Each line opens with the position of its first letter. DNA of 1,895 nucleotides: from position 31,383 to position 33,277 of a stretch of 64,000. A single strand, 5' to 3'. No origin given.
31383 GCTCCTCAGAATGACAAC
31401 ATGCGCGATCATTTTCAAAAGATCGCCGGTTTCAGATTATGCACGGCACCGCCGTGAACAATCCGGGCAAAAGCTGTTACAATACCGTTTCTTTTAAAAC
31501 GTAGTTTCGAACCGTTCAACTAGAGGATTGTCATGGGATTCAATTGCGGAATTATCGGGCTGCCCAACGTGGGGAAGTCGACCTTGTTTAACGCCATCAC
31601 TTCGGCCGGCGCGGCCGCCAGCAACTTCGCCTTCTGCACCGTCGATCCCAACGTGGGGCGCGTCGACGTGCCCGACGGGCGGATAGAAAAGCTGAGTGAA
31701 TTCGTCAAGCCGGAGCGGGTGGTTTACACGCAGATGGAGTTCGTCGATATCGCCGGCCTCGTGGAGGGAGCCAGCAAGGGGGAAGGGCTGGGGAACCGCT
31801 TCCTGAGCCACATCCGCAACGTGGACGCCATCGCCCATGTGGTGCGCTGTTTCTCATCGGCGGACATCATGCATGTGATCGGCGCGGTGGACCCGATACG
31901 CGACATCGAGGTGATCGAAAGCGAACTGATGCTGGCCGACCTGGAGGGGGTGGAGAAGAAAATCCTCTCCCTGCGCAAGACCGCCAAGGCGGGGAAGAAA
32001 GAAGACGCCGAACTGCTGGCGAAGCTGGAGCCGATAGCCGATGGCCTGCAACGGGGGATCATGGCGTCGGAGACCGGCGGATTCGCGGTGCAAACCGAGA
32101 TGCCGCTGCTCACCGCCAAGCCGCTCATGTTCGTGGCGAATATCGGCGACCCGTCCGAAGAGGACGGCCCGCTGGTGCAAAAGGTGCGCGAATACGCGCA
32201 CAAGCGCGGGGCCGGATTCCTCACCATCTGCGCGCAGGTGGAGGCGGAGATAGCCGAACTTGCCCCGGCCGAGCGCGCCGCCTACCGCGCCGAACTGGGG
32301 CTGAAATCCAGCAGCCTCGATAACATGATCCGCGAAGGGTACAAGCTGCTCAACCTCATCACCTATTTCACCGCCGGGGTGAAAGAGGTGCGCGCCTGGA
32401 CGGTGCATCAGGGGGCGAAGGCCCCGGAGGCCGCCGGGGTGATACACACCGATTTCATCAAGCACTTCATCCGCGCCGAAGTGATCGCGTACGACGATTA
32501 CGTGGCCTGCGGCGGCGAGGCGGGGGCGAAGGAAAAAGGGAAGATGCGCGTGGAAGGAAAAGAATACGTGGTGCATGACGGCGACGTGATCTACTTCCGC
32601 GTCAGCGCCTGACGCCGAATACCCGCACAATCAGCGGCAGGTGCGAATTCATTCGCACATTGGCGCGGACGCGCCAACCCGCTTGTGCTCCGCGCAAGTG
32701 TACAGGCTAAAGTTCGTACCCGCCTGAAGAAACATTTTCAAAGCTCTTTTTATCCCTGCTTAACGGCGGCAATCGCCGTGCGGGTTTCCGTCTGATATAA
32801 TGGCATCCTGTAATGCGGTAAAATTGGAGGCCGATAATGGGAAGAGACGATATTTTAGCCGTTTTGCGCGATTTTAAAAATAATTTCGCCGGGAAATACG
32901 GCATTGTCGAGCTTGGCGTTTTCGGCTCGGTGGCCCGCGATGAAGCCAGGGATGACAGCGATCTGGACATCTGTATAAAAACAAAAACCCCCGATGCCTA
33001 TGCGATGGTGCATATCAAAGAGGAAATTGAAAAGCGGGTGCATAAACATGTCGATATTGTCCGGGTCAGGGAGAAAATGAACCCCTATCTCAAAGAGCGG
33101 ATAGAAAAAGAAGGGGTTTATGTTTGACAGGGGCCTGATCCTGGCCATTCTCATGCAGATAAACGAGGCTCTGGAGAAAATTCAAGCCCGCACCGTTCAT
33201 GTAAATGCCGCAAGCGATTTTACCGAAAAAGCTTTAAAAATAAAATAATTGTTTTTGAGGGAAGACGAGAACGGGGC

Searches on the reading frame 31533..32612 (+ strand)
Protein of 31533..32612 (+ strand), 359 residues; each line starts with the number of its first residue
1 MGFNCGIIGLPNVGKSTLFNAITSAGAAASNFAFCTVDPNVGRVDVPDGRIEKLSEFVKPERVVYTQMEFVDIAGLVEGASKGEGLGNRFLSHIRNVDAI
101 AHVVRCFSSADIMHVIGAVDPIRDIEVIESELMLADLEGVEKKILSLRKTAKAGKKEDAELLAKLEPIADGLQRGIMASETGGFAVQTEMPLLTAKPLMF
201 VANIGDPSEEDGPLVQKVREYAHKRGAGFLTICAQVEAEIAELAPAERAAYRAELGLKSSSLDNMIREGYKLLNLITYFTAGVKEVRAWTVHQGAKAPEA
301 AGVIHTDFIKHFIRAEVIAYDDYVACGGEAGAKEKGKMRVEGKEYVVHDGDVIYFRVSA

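Call 68: search_protein_families(library=pfam, proteins=[window:31533-32612:+], max_evalue=0.001)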
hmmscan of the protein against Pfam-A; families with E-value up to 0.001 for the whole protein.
window:31533-32612:+ (359 aa): 3 families
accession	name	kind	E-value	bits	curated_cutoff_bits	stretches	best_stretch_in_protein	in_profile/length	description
PF06071.19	YchF-GTPase_C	-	9.1e-39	131.9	27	1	275-357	1-83/84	Protein of unknown function (DUF933)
PF01926.29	MMR_HSR1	-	2.9e-22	79.3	21.9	1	5-107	2-85/113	50S ribosome-binding GTPase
PF02421.24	FeoB_N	-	1.9e-07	31.2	27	1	5-46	3-44/156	Ferrous iron transport protein B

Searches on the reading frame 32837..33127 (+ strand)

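Call 68: search_protein_families(library=pfam, proteins=[window:32837-33127:+], max_evalue=0.001)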
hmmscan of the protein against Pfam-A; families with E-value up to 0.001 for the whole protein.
window:32837-33127:+ (96 aa): 3 families
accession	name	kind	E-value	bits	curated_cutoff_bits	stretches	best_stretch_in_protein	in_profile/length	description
PF18765.7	Polbeta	-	2.7e-13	50.3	26.9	1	21-95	11-86/93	Polymerase beta, Nucleotidyltransferase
PF01909.29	NTP_transf_2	-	2.8e-13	50.5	21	1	11-96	2-93/93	Nucleotidyltransferase domain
PF22600.2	MTPAP-like_central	-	1.7e-05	25.3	27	1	10-66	26-82/139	Poly(A) RNA polymerase, mitochondrial-like, central palm domain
